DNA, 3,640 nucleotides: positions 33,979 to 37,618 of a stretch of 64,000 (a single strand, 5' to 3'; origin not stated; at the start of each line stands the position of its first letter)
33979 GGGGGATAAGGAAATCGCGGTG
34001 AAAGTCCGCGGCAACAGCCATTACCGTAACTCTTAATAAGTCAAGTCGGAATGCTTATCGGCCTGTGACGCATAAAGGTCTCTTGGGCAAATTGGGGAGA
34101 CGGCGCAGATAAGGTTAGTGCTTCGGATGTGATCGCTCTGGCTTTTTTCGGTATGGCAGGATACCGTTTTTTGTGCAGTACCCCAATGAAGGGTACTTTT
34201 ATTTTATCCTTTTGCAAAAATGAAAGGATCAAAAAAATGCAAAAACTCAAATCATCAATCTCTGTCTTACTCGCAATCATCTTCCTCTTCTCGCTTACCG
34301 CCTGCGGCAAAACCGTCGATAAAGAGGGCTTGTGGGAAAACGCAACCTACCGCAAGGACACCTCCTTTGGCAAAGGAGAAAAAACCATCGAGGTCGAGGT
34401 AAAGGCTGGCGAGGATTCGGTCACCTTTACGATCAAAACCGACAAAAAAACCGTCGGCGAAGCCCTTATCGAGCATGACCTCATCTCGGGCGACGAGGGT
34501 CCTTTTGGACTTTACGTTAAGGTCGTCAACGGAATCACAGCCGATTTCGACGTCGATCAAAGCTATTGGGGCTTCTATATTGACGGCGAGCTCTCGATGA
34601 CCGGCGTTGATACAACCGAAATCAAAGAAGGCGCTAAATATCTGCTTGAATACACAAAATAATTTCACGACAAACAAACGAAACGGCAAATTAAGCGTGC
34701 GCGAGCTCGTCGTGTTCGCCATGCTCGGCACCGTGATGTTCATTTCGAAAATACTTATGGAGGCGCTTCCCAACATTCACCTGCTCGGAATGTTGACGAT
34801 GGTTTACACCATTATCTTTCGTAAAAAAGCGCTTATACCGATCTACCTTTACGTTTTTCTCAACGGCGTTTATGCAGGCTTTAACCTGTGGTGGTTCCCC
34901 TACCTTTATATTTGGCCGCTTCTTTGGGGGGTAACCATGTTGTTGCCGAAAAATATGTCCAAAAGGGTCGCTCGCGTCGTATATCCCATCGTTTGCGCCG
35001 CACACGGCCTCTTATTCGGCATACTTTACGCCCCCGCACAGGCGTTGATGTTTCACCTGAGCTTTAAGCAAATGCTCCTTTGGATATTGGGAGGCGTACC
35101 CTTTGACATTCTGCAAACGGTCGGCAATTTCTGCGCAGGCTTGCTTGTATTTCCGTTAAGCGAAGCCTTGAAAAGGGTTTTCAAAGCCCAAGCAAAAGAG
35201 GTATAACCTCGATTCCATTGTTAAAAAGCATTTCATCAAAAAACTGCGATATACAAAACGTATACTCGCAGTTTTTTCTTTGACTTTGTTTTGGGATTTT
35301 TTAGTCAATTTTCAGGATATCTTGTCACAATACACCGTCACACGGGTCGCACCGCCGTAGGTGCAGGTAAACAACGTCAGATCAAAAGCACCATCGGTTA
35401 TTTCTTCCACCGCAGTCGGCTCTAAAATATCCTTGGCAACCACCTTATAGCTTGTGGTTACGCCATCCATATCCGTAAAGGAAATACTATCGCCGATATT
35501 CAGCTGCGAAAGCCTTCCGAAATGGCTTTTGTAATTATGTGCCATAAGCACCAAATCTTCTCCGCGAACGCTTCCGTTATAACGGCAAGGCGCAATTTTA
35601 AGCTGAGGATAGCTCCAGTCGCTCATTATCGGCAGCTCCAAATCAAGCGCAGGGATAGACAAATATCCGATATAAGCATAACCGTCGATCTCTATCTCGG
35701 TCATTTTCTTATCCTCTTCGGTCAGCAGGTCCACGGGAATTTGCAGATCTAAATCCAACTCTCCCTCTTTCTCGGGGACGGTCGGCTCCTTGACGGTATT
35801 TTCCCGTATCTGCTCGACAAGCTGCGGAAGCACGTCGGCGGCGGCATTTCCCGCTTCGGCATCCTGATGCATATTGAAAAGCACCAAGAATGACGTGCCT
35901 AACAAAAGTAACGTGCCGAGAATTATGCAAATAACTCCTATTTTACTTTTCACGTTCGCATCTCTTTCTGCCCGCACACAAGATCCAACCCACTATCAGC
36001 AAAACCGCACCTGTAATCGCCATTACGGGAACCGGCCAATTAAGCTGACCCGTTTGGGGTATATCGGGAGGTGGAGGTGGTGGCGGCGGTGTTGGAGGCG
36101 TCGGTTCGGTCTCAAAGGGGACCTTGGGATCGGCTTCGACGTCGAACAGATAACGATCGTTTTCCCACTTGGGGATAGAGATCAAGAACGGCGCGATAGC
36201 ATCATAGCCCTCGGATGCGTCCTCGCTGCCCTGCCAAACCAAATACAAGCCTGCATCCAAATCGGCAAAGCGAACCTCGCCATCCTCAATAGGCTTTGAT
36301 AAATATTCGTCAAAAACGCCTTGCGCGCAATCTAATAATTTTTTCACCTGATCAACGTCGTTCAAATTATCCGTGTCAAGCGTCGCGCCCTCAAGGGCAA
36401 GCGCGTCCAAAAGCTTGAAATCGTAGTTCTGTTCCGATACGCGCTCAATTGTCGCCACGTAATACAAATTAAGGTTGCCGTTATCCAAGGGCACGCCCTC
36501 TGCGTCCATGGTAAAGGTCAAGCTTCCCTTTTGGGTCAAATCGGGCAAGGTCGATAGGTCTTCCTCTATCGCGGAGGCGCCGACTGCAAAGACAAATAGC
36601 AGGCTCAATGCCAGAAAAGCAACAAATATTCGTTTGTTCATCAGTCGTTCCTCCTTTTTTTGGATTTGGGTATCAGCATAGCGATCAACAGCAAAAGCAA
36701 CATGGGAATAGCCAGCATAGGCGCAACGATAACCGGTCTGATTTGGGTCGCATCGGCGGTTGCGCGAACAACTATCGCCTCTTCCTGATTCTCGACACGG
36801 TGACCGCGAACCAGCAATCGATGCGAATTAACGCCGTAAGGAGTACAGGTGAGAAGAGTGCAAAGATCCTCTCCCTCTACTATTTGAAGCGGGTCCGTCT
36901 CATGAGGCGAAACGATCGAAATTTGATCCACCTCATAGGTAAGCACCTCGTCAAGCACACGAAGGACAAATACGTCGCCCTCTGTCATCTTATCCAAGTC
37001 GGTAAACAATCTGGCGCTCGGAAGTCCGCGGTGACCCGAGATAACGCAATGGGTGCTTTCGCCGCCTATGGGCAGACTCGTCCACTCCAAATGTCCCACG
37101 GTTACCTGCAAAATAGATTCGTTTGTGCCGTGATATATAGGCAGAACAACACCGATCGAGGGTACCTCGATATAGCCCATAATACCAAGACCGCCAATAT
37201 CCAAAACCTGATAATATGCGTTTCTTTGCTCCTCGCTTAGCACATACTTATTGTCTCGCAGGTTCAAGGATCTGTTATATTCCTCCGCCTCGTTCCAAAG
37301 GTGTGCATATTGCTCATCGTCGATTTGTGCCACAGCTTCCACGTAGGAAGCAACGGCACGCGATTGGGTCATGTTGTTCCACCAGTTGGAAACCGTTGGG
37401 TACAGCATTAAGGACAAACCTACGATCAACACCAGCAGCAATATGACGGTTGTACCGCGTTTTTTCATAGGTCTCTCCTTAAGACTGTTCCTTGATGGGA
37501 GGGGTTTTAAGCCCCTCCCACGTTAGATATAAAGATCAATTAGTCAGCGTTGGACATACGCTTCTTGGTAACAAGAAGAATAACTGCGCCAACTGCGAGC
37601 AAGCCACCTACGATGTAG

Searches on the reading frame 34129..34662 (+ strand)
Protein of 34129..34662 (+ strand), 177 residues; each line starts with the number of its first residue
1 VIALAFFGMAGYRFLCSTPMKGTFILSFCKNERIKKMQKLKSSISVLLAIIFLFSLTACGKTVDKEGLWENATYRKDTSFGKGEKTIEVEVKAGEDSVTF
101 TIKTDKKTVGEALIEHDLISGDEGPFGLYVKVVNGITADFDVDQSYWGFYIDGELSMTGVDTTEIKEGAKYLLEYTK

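Call 49: search_protein_families(library=pfam, proteins=[window:34129-34662:+], max_evalue=0.00001)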
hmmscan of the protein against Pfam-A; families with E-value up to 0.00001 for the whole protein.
window:34129-34662:+ (177 aa): 1 family
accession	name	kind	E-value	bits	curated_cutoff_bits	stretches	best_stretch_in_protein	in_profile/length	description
PF14478.12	DUF4430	-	3.7e-08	34.1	23.8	1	108-176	3-71/72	Domain of unknown function (DUF4430)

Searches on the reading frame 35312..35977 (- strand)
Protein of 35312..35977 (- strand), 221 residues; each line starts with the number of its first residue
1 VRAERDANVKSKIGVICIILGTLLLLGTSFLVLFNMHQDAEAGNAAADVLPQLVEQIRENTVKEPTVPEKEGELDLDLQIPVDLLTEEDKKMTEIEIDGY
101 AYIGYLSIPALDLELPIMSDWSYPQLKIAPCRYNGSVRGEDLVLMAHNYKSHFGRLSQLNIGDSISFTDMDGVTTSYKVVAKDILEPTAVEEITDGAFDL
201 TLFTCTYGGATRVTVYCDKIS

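Call 49: search_protein_families(library=pfam, proteins=[window:35312-35977:-], max_evalue=0.00001)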
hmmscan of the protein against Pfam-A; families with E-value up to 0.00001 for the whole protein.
window:35312-35977:- (221 aa): 1 family
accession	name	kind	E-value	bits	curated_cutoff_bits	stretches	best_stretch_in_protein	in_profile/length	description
PF04203.18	Sortase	-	1.1e-14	54.7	26.6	1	106-218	1-123/125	Sortase domain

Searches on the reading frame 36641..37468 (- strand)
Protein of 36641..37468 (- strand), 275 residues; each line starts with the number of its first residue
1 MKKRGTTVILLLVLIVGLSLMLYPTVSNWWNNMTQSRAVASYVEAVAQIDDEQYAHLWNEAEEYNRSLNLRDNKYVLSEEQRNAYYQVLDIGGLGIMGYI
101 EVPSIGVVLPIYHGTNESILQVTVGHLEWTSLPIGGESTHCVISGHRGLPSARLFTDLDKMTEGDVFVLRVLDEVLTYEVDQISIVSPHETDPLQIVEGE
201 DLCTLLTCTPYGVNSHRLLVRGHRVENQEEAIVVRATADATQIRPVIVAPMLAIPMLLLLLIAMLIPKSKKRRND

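Call 49: search_protein_families(library=pfam, proteins=[window:36641-37468:-], max_evalue=0.00001)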
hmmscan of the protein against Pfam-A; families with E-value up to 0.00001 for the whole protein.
window:36641-37468:- (275 aa): 1 family
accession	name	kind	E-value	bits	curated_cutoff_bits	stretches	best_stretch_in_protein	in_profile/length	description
PF04203.18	Sortase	-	4.3e-24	85.1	26.6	1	100-225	1-125/125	Sortase domain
